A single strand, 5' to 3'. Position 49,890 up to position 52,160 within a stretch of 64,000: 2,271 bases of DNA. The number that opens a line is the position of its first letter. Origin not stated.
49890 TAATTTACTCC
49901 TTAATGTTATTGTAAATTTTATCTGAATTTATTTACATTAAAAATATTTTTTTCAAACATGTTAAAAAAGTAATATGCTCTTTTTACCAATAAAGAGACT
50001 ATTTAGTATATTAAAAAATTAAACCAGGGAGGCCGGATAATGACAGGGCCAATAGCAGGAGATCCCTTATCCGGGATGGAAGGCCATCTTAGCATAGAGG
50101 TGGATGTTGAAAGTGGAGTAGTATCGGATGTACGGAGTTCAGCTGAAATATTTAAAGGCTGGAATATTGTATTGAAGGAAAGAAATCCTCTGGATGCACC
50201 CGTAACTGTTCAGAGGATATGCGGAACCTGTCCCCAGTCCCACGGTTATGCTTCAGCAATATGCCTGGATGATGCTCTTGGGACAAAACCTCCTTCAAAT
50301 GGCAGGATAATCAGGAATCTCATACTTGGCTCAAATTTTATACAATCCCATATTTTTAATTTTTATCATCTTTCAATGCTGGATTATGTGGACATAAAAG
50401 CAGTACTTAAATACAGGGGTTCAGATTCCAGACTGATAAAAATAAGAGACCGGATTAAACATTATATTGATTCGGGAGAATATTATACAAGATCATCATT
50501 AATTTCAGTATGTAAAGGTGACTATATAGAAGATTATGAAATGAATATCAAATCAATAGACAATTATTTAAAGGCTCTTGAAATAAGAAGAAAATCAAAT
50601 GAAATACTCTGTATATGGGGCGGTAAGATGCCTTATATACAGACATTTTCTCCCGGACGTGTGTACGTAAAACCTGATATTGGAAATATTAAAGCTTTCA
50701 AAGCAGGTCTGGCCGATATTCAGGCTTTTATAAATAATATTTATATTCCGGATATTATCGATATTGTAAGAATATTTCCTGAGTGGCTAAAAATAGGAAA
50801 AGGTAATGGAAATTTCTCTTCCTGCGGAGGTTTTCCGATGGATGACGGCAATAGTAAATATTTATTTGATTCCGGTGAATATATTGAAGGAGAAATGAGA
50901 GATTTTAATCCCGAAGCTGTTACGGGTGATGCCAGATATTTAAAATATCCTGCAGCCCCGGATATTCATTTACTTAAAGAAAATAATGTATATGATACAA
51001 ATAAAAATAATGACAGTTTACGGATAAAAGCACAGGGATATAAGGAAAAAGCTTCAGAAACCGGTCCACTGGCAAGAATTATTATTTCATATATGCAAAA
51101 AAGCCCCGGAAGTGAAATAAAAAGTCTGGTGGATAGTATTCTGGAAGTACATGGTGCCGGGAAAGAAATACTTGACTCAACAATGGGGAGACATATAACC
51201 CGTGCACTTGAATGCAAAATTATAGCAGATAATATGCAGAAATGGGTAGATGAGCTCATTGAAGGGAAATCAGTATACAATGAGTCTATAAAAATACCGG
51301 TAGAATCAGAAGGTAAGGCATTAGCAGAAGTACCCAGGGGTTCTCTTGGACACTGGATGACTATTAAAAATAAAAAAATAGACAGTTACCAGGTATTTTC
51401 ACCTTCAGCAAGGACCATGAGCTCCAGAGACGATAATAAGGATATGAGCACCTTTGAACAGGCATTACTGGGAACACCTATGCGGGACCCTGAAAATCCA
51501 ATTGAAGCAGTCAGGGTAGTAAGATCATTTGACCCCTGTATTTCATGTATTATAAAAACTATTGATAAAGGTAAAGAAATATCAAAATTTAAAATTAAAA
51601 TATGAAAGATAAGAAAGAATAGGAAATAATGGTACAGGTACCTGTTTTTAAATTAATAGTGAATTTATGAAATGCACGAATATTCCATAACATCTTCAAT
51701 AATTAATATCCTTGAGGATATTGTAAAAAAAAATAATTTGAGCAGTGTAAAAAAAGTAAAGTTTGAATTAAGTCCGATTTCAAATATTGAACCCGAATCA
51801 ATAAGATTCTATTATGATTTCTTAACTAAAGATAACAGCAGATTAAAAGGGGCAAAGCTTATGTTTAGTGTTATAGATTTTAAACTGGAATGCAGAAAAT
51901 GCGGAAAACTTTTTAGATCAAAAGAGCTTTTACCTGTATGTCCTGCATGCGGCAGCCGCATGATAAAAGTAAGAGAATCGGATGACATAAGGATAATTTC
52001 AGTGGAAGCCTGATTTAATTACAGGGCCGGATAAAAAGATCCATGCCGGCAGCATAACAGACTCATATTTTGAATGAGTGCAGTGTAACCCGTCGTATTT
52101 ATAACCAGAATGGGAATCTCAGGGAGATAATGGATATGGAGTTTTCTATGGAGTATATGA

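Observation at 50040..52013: Stand-alone [NiFe]-hydrogenase large-subunit homolog with hypA, no small subunit, and a non-canonical C-terminal processing site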

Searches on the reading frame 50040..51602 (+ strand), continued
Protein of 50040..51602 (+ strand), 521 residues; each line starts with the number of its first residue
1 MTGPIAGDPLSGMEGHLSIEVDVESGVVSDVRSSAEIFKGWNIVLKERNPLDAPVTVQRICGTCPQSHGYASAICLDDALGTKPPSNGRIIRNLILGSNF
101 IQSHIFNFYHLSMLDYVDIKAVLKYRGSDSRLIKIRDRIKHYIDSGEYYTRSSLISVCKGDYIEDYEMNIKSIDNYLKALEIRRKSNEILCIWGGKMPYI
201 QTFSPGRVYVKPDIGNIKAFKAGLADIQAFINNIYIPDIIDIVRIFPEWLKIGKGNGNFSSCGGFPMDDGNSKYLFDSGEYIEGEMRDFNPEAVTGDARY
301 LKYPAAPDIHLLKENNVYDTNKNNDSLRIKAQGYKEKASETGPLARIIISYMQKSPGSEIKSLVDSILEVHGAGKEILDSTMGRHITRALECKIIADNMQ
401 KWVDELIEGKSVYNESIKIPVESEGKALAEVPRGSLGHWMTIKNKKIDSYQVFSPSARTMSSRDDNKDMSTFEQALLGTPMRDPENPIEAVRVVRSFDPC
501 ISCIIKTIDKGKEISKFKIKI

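Call 52: search_solved_structures(query=P0008, max_evalue=1e-60, show_alignments=0)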
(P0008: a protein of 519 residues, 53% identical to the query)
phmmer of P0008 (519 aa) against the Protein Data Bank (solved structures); distinct sequences matched with E-value up to 1e-60: 53.
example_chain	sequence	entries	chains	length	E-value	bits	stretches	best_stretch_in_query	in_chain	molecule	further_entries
1frf_L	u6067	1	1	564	1.9e-135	455.7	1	4-517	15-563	[NI-FE] HYDROGENASE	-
1h2a_L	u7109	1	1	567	9.7e-135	453.3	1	4-517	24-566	HYDROGENASE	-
4kl8_L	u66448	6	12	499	5.9e-133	447.4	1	5-504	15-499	Nickel-dependent hydrogenase large subunit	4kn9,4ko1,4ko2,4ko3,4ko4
5jsu_B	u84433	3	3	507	1.6e-132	446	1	151-507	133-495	Periplasmic [NiFeSe] hydrogenase, large subunit, selenocysteine-containing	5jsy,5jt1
1cc1_L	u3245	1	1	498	2.8e-132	445.2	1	5-504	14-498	HYDROGENASE (LARGE SUBUNIT)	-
1yrq_H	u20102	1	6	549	1.6e-131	442.7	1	4-504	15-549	Periplasmic [NiFe] hydrogenase large subunit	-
1yqw_Q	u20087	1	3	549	2.1e-131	442.3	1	4-504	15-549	Periplasmic [NiFe] hydrogenase large subunit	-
1h2r_L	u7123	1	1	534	2.3e-131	442.2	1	4-504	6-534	PROTEIN (PERIPLASMIC [NIFE] HYDROGENASE LARGE SUBUNIT)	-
4ud2_Q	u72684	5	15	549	2.5e-131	442.1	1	4-504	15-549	NICKEL-DEPENDENT HYDROGENASE LARGE SUBUNIT | PERIPLASMIC [NIFE] HYDROGENASE LARGE SUBUNIT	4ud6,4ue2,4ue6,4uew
4ucq_Q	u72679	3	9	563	2.8e-131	441.9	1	4-504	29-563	NICKEL-DEPENDENT HYDROGENASE LARGE SUBUNIT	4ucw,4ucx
4upe_Q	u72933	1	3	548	4.2e-131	441.3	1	4-504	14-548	NICKEL-DEPENDENT HYDROGENASE LARGE SUBUNIT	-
5jsh_B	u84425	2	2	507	5.3e-131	441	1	151-507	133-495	Periplasmic [NiFeSe] hydrogenase, large subunit, selenocysteine-containing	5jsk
3h3x_Q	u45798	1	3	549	6.2e-131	440.8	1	4-504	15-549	Periplasmic [NiFe] hydrogenase large subunit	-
4u9h_L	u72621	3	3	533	6.8e-131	440.6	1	4-504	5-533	Periplasmic [NiFe] hydrogenase large subunit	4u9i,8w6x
5xle_L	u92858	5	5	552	7.9e-131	440.4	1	4-504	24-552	Periplasmic [NiFe] hydrogenase large subunit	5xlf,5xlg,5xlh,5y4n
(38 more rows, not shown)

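Call 59: find_encoding_contigs(protein=P0002, flank=5000, max_places=2)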
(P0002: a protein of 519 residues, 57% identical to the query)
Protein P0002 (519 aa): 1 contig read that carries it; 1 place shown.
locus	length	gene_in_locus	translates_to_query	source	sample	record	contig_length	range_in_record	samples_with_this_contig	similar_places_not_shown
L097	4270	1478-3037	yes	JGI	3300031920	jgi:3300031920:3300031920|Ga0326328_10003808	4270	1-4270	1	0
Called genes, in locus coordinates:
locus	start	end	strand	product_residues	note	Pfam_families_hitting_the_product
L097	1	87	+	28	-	?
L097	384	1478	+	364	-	PF01058:Oxidored_q6, PF14720:NiFe_hyd_SSU_C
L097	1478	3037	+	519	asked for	PF27537:HoxH (weak), PF00374:NiFeSe_Hases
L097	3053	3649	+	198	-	PF01292:Ni_hydr_CYTB, PF14358:DUF4405 (faint)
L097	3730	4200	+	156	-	PF01750:HycI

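Call 60: find_encoding_contigs(protein=P0003, flank=6000, max_places=2)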
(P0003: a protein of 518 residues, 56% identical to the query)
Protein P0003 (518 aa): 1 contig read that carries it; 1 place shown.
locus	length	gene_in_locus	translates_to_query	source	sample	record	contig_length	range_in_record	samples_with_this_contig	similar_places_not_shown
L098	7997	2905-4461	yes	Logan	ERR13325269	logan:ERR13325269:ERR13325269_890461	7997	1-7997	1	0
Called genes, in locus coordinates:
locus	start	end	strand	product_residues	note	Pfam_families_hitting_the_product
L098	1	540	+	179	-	?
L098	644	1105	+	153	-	PF02001:DUF134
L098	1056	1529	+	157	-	PF02001:DUF134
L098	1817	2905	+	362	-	PF01058:Oxidored_q6, PF14720:NiFe_hyd_SSU_C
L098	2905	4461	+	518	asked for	PF27537:HoxH (weak), PF00374:NiFeSe_Hases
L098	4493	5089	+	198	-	PF01292:Ni_hydr_CYTB, PF14358:DUF4405 (faint)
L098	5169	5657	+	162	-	PF01750:HycI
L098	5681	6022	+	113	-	PF01155:HypA, PF23455:DUF7129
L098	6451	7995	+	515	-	?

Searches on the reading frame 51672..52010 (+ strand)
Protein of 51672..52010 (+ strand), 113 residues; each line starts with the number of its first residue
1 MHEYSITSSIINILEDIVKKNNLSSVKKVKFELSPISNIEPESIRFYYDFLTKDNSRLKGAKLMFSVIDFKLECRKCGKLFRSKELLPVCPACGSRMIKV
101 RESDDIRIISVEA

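Call 3: search_protein_families(library=pfam, proteins=[window:51672-52010:+], max_evalue=0.01)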
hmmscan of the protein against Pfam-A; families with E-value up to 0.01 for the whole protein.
window:51672-52010:+ (113 aa): 5 families
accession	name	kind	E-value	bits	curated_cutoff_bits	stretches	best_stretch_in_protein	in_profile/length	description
PF01155.25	HypA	-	1.1e-26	93.5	28.9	1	1-112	1-111/112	Hydrogenase/urease nickel incorporation, metallochaperone, hypA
PF23455.1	DUF7129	-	3.8e-05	23.8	30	1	73-97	13-37/45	Domain of unknown function (DUF7129)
PF06221.18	zf-C2HC5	-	0.0011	19.4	25.8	1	69-106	15-53/54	Putative zinc finger motif, C2HC5-type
PF21349.2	RUBY_RBDX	-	0.0011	18.8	26.5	1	74-94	3-23/30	Rubrerythrin, rubredoxin-like domain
PF09723.15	Zn_ribbon_8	-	0.0038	17.6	34.4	1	73-98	7-38/41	Zinc ribbon domain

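Call 4: search_protein_families(library=ncbifam, proteins=[window:51672-52010:+], max_evalue=0.01)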
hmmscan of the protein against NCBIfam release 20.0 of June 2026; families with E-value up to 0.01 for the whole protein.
window:51672-52010:+ (113 aa): 9 families
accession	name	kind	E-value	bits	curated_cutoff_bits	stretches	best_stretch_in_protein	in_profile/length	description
TIGR00100.1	hypA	equivalog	2.7e-21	75.7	88.1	1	1-112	1-112/116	hydrogenase maturation nickel metallochaperone HypA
NF001976.0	PRK00762.1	equivalog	2e-16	59.9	146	1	1-112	1-117/124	hydrogenase maturation nickel metallochaperone HypA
NF001839.0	PRK00564.1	equivalog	5.4e-16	58.8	112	1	1-112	1-113/117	hydrogenase/urease nickel incorporation protein HypA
NF003008.0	PRK03824.1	equivalog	7.7e-13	48.5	125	1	1-85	1-84/135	hydrogenase nickel incorporation protein HypA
NF009046.0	PRK12380.1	subfamily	8.1e-10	39.1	113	1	1-112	1-111/113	hydrogenase/urease nickel incorporation protein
NF002979.0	PRK03681.1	subfamily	1.6e-08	34.8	121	1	1-112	1-112/116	hydrogenase/urease nickel incorporation protein HypA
NF033497.1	rubre_like_arch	subfamily_domain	0.00066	19.3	32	1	73-97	2-26/34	rubrerythrin-like domain-containing protein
NF009146.0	PRK12496.1-3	equivalog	0.0012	18.5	268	1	66-97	117-148/162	hypothetical protein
NF047912.1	ECs_2282_CxxC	subfamily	0.0021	17.9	37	0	90-105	5-24/60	ECs_2282 family putative zinc-binding protein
